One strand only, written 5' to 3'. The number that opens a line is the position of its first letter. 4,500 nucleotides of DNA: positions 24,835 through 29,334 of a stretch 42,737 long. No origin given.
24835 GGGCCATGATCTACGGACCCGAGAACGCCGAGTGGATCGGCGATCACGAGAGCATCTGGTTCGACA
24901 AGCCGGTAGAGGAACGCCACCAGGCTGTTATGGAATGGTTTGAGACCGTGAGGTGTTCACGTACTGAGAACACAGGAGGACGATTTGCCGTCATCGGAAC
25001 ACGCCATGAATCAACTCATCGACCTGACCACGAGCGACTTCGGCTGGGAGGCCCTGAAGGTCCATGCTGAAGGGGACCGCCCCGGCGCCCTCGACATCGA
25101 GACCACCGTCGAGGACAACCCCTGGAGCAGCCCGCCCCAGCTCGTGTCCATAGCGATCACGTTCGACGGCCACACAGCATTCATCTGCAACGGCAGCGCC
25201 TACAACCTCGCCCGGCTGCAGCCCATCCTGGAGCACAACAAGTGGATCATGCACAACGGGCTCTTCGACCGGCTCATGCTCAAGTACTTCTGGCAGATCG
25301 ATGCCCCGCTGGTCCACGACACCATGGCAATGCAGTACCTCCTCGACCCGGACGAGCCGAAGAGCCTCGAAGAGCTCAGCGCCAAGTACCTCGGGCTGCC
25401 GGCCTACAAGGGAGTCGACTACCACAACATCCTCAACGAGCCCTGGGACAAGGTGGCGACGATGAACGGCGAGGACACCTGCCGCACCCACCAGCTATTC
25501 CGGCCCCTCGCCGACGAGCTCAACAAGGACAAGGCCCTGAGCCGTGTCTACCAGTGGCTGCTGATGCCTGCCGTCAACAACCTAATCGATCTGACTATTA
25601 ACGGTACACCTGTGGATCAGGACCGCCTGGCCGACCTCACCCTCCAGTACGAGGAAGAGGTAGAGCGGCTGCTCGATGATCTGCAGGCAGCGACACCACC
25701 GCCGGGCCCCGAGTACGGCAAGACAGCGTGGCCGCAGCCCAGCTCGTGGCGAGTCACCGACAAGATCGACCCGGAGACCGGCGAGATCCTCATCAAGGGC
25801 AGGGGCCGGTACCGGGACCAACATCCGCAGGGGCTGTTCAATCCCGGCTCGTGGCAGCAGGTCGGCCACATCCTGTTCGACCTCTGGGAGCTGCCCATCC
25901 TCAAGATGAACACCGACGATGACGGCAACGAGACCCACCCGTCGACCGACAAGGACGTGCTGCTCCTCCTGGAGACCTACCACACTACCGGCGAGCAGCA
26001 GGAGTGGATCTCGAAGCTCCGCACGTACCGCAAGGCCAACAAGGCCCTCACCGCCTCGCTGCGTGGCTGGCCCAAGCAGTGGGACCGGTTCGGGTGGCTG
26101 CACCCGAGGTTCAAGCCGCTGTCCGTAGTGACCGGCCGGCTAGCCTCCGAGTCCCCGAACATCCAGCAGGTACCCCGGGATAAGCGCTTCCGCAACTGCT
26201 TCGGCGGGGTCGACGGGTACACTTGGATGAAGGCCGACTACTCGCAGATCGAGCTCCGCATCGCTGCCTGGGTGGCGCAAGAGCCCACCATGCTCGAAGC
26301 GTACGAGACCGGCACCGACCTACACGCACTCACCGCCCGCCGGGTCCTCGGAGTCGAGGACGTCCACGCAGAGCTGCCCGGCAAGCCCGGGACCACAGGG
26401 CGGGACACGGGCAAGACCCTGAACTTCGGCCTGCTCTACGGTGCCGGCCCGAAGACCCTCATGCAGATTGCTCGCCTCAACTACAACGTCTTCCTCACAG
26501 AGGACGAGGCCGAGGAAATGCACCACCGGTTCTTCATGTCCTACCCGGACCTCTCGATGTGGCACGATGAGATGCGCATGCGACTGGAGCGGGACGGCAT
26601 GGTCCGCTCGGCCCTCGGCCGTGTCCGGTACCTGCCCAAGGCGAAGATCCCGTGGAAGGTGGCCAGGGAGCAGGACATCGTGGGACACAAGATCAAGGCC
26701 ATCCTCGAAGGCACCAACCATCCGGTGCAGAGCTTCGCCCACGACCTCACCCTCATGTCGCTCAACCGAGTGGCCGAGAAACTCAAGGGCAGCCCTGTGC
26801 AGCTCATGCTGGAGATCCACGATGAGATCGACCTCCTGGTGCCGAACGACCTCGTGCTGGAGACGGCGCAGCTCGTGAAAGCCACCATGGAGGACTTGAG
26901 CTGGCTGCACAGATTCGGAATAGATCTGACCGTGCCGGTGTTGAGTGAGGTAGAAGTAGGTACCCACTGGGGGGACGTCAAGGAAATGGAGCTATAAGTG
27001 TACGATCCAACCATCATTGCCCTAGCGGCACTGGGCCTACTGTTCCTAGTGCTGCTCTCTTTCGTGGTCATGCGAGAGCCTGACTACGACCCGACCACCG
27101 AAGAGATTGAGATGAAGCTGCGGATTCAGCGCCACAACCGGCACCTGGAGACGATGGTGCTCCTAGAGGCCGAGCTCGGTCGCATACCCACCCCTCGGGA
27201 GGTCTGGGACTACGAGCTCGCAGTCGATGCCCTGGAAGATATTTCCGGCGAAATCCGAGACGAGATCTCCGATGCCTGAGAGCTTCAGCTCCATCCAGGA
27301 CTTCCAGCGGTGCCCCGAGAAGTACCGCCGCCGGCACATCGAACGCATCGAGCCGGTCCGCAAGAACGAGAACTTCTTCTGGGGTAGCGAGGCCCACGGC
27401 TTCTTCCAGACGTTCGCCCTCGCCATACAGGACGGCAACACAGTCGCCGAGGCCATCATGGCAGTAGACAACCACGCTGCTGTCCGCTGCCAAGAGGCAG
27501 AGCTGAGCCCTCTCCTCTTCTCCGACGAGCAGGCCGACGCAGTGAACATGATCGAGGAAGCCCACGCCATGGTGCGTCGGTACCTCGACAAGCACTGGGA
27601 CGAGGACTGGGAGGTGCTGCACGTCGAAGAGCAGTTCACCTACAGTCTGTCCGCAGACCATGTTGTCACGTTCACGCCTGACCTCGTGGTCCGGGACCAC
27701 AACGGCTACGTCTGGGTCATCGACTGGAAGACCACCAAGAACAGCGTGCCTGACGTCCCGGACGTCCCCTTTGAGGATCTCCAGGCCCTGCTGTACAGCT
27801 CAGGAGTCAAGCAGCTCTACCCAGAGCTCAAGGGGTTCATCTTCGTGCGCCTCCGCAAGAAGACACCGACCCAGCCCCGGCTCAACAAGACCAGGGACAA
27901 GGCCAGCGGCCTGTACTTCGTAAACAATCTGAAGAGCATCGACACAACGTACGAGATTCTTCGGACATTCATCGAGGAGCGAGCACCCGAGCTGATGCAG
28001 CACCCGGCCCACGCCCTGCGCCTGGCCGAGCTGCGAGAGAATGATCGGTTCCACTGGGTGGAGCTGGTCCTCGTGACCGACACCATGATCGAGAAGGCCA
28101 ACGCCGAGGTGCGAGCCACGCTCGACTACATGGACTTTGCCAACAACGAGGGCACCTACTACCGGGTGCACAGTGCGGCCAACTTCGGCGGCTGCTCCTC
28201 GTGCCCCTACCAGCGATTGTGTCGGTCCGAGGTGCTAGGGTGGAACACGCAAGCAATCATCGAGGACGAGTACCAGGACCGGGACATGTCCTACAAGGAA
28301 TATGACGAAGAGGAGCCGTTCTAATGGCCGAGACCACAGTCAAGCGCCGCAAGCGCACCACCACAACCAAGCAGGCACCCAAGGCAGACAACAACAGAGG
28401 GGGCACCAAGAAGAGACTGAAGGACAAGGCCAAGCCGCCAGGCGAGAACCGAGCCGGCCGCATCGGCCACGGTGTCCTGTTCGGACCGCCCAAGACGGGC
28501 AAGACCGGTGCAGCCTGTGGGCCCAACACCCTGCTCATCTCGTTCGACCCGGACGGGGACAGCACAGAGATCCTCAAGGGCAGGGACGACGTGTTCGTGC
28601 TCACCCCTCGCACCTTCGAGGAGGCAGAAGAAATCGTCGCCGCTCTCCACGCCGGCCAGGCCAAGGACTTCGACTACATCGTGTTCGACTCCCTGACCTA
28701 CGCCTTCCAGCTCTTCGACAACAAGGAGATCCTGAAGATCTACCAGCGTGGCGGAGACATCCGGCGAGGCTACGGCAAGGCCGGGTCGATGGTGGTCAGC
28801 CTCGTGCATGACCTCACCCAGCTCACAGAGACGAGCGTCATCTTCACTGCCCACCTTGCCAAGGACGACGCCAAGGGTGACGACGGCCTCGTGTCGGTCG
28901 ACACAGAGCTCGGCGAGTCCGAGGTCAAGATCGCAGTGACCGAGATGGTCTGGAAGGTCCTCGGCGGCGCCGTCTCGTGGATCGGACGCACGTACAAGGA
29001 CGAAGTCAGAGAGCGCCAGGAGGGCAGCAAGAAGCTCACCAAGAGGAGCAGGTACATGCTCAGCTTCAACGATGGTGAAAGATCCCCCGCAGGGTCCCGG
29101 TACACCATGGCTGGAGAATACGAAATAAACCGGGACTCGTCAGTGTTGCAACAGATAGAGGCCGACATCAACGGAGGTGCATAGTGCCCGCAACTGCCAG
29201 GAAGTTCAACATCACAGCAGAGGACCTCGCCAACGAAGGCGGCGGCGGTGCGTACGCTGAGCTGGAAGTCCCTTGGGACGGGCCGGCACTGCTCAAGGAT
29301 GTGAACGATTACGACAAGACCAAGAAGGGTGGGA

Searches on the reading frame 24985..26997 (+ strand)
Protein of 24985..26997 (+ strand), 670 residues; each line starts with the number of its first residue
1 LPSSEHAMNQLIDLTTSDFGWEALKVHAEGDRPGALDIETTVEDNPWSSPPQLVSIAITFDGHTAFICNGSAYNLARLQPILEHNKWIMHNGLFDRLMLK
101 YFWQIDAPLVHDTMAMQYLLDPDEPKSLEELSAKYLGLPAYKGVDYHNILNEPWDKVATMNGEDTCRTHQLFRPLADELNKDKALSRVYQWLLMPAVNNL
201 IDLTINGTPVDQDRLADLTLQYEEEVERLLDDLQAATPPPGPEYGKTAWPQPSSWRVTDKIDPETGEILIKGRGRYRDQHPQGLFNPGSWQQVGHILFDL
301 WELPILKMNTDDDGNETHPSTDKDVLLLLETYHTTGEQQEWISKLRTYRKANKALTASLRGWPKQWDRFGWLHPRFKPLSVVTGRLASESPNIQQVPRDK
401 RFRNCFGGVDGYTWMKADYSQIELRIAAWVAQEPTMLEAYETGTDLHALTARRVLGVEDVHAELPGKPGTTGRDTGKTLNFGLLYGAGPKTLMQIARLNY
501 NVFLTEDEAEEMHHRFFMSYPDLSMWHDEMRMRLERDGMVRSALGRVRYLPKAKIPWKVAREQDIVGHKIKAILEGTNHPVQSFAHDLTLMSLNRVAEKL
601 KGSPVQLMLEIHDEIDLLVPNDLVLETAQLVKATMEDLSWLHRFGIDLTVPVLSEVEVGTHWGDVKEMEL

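Call 13: search_protein_families(library=pfam, proteins=[window:24985-26997:+])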
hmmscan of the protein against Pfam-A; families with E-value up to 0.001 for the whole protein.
window:24985-26997:+ (670 aa): 2 families
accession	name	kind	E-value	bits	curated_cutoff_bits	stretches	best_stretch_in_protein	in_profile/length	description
PF00476.26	DNA_pol_A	-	9.6e-67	226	34.3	1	285-664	30-381/381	DNA polymerase family A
PF01612.26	DNA_pol_A_exo1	-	3.4e-11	43.7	23.6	1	33-143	22-135/173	3'-5' exonuclease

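Call 15: search_dna_similar(query=window:24985-26997:+, collection=phages, mode=protein, max_rows=15)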
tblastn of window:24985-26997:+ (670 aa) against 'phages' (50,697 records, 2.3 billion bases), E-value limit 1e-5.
The search stops at 5000 records and this limit was reached: more records match than are counted here, and every count below describes the 5000 best-scoring records only.
Records with a match: at least 5000; places in all: 5007; records where one place covers at least 80% of the query: 1228.
Best place of each record, by identity: <60% 5000.
By first word of the organism name: Mycobacterium 1311; Vibrio 533; Microbacterium 335; Klebsiella 335; Salmonella 330; Staphylococcus 322; Escherichia 289; Bacillus 225; Arthrobacter 139; Enterococcus 138; and 102 more.
By host as written in the record: Mycobacterium smegmatis mc2 155 961; - 683; Mycobacterium smegmatis mc#155 183; Klebsiella pneumoniae 163; Microbacterium foliorum NRRL B-24224 149; Microbacterium foliorum NRRL B-24224 SEA 138; Staphylococcus aureus 102; Escherichia coli 88; and 763 more.
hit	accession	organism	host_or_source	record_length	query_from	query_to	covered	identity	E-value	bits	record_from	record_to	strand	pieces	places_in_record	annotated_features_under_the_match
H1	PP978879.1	Gordonia phage HippoPololi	Gordonia rubripertincta NRRL B-16540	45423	35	668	95%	30.5%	7e-60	224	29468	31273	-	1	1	40: DNA polymerase I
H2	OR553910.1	Gordonia phage Fribs8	Gordonia rubripertincta NRRL B-16540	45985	35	668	95%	30.1%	1e-60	226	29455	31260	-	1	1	39: DNA polymerase I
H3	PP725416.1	Gordonia phage MaVan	Gordonia rubripertincta NRRL B-16540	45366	35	668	95%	29.8%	2e-60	225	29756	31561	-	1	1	40: DNA polymerase I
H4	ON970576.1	Gordonia phage Survivors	Gordonia rubripertincta NRRL B-16540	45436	35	668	95%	29.8%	5e-60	224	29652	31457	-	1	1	40: DNA polymerase I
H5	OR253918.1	Gordonia phage Nibbles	Gordonia rubripertincta NRRL B-16540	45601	35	668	95%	29.7%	7e-60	224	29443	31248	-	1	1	39: DNA polymerase I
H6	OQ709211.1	Gordonia phage Azira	Gordonia rubripertincta NRRL B-16540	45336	35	668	95%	29.7%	7e-60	224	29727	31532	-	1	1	40: DNA polymerase I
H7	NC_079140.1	Gordonia phage Azira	Gordonia rubripertincta NRRL B-16540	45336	35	668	95%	29.7%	7e-60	224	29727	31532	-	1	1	40: DNA polymerase I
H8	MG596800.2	Pseudomonas phage PMBT14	Pseudomonas fluorescens ATCC 13525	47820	66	669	90%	30.8%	3e-70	254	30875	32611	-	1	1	DNA polymerase I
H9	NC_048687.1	Pseudomonas phage PMBT14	Pseudomonas fluorescens ATCC 13525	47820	66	669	90%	30.8%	3e-70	254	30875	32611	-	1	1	DNA polymerase I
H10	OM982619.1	Pseudomonas phage Almagne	Pseudomonas syringae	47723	66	669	90%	30.8%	1e-69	253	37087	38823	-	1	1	DNA polymerase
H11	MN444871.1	Gordonia phage Axym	Gordonia terrae 3612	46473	35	668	95%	29.1%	4e-57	216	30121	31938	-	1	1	42: DNA polymerase I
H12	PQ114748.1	Gordonia phage MunkgeeRoachy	Gordonia rubripertincta NRRL B-16540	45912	35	668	95%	29.0%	4e-58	218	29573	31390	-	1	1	41: DNA polymerase I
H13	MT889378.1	Gordonia phage Burnsey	Gordonia terrae 3612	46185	35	668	95%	29.0%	1e-57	217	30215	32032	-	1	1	43: DNA polymerase I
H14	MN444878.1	Gordonia phage Quasar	Gordonia terrae NRRL B-16283 SEA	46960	35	668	95%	29.0%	2e-57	217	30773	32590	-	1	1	43: DNA polymerase I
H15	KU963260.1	Gordonia phage Emalyn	Gordonia terrae 3612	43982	35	668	95%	29.0%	4e-56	213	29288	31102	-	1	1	42: DNA polymerase I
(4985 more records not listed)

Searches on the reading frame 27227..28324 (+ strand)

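Call 13: search_protein_families(library=pfam, proteins=[window:27227-28324:+])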
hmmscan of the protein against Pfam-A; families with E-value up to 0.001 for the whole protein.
window:27227-28324:+ (365 aa): 1 family
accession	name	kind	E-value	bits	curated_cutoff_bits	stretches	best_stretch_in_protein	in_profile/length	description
PF12705.13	PDDEXK_1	-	3.5e-19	70.2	22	1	19-333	3-247/247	PD-(D/E)XK nuclease superfamily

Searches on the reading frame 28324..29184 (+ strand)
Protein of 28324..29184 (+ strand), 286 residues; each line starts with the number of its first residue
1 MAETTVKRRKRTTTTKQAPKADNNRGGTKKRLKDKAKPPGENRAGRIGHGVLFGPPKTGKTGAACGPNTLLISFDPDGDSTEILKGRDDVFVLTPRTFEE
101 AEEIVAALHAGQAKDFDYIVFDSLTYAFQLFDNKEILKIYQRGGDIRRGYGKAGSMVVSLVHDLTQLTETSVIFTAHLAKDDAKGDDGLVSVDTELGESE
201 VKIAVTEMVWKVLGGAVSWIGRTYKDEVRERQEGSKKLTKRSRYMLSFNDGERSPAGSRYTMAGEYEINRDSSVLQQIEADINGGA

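Call 46: search_protein_families(library=pfam, proteins=[window:28324-29184:+], max_evalue=0.01)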
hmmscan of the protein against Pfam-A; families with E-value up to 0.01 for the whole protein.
window:28324-29184:+ (286 aa): 1 family
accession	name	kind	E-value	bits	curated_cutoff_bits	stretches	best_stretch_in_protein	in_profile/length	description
PF13479.12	AAA_24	-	3.5e-13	50.3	27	1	51-260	6-195/195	AAA domain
